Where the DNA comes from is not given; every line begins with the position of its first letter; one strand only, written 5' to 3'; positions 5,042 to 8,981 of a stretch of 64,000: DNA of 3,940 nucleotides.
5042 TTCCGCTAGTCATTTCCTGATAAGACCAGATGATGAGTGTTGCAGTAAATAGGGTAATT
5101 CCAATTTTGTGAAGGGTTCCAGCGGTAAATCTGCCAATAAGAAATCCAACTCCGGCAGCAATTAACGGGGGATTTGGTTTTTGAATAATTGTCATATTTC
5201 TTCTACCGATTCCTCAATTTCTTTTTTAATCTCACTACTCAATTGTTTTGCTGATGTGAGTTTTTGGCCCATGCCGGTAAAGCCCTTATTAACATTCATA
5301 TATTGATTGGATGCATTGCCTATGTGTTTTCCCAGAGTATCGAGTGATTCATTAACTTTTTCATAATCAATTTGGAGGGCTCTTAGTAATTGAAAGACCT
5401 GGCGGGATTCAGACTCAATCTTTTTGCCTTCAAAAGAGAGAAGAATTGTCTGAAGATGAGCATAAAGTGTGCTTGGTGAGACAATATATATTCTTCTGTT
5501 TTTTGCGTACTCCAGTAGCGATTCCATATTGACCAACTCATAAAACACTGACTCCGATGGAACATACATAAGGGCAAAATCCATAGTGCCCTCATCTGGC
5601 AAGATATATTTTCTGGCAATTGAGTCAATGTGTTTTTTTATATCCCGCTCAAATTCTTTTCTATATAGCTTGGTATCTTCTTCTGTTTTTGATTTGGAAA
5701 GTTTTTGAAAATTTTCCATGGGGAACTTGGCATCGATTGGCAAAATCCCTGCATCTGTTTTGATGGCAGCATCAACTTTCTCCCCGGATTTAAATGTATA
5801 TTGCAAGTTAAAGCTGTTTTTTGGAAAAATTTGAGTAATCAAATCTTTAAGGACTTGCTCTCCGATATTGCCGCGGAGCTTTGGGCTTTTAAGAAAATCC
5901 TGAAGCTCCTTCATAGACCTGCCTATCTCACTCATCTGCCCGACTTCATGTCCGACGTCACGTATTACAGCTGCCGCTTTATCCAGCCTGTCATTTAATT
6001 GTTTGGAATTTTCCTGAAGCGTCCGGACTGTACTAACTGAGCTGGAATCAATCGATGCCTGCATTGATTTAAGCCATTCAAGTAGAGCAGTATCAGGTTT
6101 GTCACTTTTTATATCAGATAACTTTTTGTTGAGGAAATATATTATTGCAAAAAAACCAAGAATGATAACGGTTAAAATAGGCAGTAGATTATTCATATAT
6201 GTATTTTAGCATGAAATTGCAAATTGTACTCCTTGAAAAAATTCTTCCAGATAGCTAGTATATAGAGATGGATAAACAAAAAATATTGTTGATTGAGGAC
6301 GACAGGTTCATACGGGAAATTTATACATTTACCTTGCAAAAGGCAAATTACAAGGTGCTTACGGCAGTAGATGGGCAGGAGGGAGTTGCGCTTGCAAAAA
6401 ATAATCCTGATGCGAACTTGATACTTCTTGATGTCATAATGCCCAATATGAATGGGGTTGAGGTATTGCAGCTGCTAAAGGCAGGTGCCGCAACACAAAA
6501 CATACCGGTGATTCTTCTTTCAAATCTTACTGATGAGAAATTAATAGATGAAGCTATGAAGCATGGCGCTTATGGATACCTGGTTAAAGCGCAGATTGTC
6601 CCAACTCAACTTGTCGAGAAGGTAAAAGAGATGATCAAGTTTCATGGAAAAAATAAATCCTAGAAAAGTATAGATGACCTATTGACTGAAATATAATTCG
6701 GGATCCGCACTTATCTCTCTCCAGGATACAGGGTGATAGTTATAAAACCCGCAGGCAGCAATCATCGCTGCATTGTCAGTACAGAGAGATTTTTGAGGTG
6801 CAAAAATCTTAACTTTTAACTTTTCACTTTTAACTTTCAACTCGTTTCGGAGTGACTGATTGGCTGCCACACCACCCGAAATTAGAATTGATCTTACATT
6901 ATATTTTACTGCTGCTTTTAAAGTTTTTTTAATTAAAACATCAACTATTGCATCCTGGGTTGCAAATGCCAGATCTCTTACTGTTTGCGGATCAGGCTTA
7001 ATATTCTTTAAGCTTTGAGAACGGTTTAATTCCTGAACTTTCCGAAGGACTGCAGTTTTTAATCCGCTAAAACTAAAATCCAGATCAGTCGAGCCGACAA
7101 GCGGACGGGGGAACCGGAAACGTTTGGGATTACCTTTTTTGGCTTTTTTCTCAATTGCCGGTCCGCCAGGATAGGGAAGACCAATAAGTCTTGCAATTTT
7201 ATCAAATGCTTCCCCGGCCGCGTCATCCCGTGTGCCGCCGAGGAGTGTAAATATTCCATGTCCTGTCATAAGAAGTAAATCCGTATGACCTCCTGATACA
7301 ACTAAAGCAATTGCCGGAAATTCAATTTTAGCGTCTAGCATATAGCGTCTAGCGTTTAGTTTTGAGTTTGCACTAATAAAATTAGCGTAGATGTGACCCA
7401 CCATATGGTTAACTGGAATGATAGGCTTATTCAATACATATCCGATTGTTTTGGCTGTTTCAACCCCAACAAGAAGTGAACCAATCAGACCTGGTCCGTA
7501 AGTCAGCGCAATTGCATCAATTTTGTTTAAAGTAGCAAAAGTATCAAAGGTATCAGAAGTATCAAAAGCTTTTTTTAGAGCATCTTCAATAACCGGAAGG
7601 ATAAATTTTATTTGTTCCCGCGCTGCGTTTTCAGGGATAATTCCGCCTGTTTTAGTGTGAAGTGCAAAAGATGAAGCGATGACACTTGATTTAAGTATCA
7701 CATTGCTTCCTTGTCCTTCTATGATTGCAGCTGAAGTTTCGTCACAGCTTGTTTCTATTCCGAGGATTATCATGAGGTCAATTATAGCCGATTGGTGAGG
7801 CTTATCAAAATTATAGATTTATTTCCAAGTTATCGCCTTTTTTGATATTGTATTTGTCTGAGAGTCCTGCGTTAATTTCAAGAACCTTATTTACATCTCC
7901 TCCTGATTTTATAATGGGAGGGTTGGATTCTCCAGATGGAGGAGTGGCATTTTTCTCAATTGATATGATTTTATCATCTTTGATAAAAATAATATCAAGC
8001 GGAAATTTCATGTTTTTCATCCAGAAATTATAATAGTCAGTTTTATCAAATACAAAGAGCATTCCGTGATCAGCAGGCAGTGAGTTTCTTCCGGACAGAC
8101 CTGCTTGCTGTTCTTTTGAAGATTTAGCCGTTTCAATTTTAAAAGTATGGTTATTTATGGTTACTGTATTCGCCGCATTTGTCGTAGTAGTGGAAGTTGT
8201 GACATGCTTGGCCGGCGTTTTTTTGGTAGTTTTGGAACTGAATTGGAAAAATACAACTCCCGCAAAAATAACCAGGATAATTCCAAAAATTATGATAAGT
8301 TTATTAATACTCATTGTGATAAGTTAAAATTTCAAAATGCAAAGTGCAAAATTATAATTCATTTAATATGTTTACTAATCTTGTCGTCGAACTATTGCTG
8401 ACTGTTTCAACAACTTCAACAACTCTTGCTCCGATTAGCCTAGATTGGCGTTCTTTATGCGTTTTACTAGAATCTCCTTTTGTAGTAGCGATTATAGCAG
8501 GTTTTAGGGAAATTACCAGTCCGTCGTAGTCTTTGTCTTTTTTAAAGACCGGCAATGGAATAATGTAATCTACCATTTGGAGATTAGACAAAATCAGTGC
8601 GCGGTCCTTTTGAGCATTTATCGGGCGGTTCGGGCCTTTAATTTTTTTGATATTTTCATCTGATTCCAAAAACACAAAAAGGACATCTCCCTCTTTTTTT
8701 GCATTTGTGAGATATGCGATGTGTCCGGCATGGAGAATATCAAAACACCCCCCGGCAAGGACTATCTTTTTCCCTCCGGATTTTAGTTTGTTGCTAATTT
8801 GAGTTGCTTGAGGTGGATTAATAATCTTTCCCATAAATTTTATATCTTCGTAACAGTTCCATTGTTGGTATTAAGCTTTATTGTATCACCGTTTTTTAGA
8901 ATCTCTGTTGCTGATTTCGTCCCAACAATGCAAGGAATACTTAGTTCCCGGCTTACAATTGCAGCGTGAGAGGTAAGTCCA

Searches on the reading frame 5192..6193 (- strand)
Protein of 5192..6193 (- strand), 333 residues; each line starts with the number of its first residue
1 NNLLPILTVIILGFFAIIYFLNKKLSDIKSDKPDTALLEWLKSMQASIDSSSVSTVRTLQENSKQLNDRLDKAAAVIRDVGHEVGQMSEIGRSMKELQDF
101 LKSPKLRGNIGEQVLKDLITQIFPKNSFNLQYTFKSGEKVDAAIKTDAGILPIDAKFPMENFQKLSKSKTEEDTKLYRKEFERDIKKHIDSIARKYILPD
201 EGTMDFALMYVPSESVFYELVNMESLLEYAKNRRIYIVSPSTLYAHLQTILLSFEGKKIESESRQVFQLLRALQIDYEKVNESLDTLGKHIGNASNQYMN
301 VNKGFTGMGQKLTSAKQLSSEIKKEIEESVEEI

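Call 78: search_protein_families(library=pfam, proteins=[window:5192-6193:-], max_evalue=0.00001)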
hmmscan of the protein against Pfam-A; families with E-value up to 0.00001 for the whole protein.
window:5192-6193:- (333 aa): 1 family
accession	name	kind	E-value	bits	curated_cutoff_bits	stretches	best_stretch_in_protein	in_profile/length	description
PF02646.22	RmuC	-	2.2e-53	181.7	26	1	57-319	12-285/291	RmuC family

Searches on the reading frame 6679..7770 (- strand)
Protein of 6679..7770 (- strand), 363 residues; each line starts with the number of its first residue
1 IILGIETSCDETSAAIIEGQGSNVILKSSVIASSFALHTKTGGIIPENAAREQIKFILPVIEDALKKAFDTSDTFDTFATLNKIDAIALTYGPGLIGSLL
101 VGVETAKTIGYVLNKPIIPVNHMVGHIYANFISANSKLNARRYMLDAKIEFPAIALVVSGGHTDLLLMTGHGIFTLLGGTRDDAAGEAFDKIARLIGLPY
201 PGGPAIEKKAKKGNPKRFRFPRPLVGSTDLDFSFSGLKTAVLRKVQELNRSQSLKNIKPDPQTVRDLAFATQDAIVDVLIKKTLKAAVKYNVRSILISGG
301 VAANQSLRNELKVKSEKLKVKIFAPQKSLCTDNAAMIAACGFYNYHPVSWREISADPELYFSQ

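Call 78: search_protein_families(library=pfam, proteins=[window:6679-7770:-], max_evalue=0.00001)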
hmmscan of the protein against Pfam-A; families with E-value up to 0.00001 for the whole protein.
window:6679-7770:- (363 aa): 2 families
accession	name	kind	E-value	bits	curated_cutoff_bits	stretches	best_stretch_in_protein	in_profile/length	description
PF00814.31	TsaD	-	6.3e-83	279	24.8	1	28-338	4-263/264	tRNA N6-adenosine threonylcarbamoyltransferase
PF22521.2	HypF_C_2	-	1.5e-06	28.6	27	1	260-333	162-235/241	Carbamoyltransferase, Kae1-like Domain, second subdomain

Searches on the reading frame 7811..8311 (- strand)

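Call 78: search_protein_families(library=pfam, proteins=[window:7811-8311:-], max_evalue=0.00001)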
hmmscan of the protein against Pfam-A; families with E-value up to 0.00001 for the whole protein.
window:7811-8311:- (166 aa): 1 family
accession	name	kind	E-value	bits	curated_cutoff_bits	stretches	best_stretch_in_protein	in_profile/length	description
PF02643.20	DUF192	-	5e-32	110.3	27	1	57-164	1-96/96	Uncharacterized ACR, COG1430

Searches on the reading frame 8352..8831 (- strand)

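Call 78: search_protein_families(library=pfam, proteins=[window:8352-8831:-], max_evalue=0.00001)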
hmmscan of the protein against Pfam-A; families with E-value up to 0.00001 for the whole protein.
window:8352-8831:- (159 aa): 1 family
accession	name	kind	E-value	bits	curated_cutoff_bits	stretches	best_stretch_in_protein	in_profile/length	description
PF01467.32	CTP_transf_like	-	1.4e-12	48.4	21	1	25-97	1-70/133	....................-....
